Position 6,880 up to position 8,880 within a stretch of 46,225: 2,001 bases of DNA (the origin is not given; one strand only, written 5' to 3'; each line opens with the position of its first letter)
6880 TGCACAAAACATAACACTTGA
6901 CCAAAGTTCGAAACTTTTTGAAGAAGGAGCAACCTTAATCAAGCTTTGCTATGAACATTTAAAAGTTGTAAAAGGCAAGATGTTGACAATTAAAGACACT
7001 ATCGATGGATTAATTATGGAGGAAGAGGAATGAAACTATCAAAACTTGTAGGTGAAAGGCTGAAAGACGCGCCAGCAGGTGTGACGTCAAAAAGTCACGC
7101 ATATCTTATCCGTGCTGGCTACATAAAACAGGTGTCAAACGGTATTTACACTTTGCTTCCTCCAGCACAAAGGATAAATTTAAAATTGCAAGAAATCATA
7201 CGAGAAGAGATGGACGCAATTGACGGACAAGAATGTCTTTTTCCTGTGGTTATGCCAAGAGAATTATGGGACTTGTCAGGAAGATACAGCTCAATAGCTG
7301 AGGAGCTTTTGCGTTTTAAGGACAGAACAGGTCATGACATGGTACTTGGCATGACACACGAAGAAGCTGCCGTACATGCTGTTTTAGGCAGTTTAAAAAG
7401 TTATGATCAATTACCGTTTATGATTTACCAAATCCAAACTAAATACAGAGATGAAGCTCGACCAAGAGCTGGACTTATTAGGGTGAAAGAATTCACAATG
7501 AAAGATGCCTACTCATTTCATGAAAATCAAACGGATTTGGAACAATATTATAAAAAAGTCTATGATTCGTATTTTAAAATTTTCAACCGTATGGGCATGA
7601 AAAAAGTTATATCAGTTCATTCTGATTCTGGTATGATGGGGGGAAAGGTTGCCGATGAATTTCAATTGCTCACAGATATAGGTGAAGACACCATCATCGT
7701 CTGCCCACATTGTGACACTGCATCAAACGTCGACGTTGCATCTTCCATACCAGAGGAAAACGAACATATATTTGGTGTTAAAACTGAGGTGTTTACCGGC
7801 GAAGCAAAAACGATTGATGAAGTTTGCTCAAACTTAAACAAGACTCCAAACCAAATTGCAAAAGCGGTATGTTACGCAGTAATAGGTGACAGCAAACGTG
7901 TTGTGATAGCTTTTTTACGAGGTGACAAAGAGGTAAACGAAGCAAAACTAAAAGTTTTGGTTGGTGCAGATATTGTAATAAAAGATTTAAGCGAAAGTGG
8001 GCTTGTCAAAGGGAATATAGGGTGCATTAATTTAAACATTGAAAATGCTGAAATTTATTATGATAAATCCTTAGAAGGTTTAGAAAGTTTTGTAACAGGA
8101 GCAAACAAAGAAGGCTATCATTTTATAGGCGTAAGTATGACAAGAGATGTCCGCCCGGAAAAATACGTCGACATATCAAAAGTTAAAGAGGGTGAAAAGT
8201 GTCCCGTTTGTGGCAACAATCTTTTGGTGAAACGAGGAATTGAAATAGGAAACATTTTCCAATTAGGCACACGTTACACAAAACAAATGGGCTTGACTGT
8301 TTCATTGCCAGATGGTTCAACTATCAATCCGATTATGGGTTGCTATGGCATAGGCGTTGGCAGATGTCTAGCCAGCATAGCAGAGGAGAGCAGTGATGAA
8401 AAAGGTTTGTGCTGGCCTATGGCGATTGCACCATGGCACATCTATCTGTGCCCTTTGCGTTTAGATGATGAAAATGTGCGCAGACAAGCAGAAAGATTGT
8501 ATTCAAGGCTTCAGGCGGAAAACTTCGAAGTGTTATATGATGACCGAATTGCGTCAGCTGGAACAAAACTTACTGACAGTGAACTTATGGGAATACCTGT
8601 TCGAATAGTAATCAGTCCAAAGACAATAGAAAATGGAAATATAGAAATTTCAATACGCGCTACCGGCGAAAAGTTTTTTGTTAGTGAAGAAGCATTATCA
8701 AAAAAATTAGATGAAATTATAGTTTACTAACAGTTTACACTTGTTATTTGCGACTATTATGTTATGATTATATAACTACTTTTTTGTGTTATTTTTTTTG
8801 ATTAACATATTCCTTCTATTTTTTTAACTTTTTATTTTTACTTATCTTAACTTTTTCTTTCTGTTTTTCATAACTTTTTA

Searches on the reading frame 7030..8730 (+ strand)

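Call 67: search_protein_families(library=pfam, proteins=[window:7030-8730:+], max_evalue=0.00001)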
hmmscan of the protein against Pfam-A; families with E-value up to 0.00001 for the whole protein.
window:7030-8730:+ (566 aa): 3 families
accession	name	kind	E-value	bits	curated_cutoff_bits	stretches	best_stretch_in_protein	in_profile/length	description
PF00587.30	tRNA-synt_2b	-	2.8e-29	102.9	29.3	1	95-453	2-178/179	tRNA synthetase class II core domain (G, H, P, S and T)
PF03129.25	HGTP_anticodon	-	1.3e-15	57.7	21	1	472-562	3-93/94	Anticodon binding domain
PF04073.20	tRNA_edit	-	6.6e-15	55.7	25.5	1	258-367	3-115/123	Aminoacyl-tRNA editing domain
